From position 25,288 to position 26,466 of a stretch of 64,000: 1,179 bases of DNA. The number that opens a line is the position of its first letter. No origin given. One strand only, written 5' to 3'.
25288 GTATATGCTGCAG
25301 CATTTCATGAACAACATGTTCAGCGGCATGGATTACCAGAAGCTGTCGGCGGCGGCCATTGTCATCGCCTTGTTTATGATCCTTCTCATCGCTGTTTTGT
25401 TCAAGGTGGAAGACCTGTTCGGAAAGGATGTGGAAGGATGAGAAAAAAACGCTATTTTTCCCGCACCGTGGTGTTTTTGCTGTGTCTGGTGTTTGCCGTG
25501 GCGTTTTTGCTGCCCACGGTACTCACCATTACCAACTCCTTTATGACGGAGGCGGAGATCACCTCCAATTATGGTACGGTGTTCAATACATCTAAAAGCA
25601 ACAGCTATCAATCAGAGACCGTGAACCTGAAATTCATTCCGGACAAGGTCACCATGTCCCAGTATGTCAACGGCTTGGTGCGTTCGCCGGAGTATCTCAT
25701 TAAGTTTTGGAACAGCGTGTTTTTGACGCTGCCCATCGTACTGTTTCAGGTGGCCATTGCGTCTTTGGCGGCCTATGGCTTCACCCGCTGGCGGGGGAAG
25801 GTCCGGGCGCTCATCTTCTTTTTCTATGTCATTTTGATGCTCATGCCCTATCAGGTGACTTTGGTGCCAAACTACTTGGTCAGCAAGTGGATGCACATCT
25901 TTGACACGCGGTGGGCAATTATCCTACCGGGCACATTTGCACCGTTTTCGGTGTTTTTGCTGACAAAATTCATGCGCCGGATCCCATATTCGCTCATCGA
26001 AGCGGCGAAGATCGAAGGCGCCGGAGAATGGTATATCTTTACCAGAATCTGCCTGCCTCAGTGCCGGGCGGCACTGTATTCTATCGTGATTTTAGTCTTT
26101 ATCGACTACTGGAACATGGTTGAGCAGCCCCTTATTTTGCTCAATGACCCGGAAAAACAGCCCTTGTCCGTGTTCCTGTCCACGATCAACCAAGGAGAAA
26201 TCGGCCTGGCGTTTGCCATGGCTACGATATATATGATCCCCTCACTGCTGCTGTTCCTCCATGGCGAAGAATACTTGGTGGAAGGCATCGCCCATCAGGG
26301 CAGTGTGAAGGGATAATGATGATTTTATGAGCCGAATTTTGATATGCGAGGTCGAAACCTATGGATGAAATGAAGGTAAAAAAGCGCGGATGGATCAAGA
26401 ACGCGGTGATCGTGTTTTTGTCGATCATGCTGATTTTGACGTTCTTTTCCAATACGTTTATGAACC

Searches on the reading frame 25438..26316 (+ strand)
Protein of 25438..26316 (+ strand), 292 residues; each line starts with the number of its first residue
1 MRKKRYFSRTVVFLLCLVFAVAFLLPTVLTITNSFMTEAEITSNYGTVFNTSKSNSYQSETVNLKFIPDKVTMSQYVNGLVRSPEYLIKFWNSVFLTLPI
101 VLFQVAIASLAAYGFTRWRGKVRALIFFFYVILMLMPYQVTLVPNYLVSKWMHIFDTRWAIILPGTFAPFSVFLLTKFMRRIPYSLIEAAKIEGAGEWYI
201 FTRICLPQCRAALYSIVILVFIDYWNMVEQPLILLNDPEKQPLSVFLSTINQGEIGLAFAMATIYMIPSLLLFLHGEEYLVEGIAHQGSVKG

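Call 7: search_protein_families(library=pfam, proteins=[window:25438-26316:+], max_evalue=0.1)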
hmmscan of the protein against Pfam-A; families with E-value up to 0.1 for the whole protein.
window:25438-26316:+ (292 aa): 1 family
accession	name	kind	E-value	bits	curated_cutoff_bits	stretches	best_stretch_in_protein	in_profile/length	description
PF00528.27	BPD_transp_1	-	2.4e-14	53.9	26.4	1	105-273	2-171/184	Binding-protein-dependent transport system inner membrane component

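Call 8: search_protein_families(library=ncbifam, proteins=[window:25438-26316:+], max_evalue=0.1)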
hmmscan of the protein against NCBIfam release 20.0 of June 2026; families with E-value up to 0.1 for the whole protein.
window:25438-26316:+ (292 aa): 14 families
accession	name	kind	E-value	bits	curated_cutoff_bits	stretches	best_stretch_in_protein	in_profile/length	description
NF040932.1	ABC_arch_GlcU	equivalog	5.5e-28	98.4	340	1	11-289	4-269/272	glucose ABC transporter permease GlcU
NF008210.0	PRK10973.1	equivalog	1.2e-17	64.5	297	1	82-284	69-276/281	sn-glycerol-3-phosphate ABC transporter permease UgpE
NF008231.0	PRK10998.1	equivalog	1.2e-14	54.6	261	1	10-292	14-296/296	maltose ABC transporter permease MalG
TIGR03262.1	PhnU2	equivalog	4.1e-09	35.6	593.25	1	77-274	43-251/546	putative 2-aminoethylphosphonate ABC transporter permease subunit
NF011624.0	PRK15050.1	equivalog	9.6e-08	31.5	247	1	156-274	159-280/297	2-aminoethylphosphonate ABC transporter permease subunit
NF007047.0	PRK09500.1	equivalog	3.8e-05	23.4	326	1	76-222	46-194/257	spermidine/putrescine ABC transporter permease PotC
TIGR01581.1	Mo_ABC_porter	hypoth_equivalog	7.7e-05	22.3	210.3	1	133-270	78-220/225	ABC transporter permease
TIGR03226.1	PhnU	equivalog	9.1e-05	22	283.45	1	166-273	189-297/311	2-aminoethylphosphonate ABC transporter permease subunit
NF007044.0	PRK09497.1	equivalog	0.00013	21.5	348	0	4-222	4-216/285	spermidine/putrescine ABC transporter permease PotB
TIGR02141.1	modB_ABC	equivalog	0.00051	19.7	182.6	1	140-221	57-145/208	molybdate ABC transporter permease subunit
NF040931.1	ABC_arch_GlcT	equivalog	0.0017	18.1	360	1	43-242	40-229/278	glucose ABC transporter permease GlcT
TIGR00969.1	3a0106s02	subfamily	0.0024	17.4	240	1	152-221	137-208/272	sulfate ABC transporter permease subunit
NF008232.0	PRK10999.1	equivalog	0.0027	16.5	392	1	169-225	388-444/520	maltose ABC transporter permease MalF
NF007963.0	PRK10683.1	equivalog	0.055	12.8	489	0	148-224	174-252/317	putrescine ABC transporter permease PotH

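Call 42: find_homologous_proteins(query=window:25438-26313:+)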
Query window:25438-26313:+ (292 aa): 8000 proteins with E <= 0.001 among 8000 candidates; the best 120 are listed.
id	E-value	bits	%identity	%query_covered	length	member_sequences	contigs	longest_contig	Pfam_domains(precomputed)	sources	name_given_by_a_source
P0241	1.4e-186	637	99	100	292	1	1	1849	PF00528.28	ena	-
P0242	1.2e-182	624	96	100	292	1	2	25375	PF00528.28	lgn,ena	-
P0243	1.6e-182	624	95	100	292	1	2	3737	PF00528.28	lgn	-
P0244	2.9e-182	623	96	100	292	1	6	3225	PF00528.28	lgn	-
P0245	3.7e-182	622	96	100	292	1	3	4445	PF00528.28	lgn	-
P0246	2.3e-181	620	95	100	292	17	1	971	PF00528.28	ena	-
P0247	3.7e-181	619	95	100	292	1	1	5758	PF00528.28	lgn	-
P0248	5.5e-179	612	94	100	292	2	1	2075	PF00528.28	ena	-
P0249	3.2e-175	600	92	100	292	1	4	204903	PF00528.28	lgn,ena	-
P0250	4.5e-175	599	91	100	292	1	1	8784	PF00528.28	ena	-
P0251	1.4e-174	598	92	100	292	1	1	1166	PF00528.28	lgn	-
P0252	1.4e-174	597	91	100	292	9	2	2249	PF00528.28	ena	-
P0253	1.9e-173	594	90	100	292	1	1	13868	PF00528.28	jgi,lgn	-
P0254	2.8e-173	593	90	100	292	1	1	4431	PF00528.28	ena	-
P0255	8.5e-172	588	88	100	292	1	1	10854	PF00528.28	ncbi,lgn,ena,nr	ncbi:MAG: carbohydrate ABC transporter permease [Oscillospiraceae bacterium]|nr:carbohydrate ABC tra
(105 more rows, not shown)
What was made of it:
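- Tried and rejected: The search saturated: the top 120 hits are all at least 79% identical (call 42).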

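Call 44: search_solved_structures(query=window:25438-26313:+, max_evalue=0.001, show_alignments=2)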
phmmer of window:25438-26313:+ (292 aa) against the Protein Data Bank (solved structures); distinct sequences matched with E-value up to 0.001: 6.
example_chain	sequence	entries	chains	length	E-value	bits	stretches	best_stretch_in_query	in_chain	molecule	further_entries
8ja7_B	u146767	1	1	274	6.7e-17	65.3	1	62-292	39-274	Trehalose transport system permease protein SugB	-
7cad_B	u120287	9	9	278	1.9e-15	60.6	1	60-292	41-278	ABC transporter, permease protein SugB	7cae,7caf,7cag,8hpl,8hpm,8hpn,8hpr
4tqu_N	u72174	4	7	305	3e-14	56.6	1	68-260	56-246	AlgM2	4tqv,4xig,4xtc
2r6g_G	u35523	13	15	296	1.6e-07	34.5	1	76-292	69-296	Maltose transport system permease protein malG | Maltose transporter subunit; membrane component of ABC superfamily | Binding-protein-dependent transport system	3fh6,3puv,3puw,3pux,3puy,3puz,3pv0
7cad_A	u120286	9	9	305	6.7e-05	26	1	167-274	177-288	ABC sugar transporter, permease component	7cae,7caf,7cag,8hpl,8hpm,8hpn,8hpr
9bcr_I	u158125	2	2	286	9.7e-05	25.4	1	77-281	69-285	Maltose/maltodextrin transport system permease protein MalG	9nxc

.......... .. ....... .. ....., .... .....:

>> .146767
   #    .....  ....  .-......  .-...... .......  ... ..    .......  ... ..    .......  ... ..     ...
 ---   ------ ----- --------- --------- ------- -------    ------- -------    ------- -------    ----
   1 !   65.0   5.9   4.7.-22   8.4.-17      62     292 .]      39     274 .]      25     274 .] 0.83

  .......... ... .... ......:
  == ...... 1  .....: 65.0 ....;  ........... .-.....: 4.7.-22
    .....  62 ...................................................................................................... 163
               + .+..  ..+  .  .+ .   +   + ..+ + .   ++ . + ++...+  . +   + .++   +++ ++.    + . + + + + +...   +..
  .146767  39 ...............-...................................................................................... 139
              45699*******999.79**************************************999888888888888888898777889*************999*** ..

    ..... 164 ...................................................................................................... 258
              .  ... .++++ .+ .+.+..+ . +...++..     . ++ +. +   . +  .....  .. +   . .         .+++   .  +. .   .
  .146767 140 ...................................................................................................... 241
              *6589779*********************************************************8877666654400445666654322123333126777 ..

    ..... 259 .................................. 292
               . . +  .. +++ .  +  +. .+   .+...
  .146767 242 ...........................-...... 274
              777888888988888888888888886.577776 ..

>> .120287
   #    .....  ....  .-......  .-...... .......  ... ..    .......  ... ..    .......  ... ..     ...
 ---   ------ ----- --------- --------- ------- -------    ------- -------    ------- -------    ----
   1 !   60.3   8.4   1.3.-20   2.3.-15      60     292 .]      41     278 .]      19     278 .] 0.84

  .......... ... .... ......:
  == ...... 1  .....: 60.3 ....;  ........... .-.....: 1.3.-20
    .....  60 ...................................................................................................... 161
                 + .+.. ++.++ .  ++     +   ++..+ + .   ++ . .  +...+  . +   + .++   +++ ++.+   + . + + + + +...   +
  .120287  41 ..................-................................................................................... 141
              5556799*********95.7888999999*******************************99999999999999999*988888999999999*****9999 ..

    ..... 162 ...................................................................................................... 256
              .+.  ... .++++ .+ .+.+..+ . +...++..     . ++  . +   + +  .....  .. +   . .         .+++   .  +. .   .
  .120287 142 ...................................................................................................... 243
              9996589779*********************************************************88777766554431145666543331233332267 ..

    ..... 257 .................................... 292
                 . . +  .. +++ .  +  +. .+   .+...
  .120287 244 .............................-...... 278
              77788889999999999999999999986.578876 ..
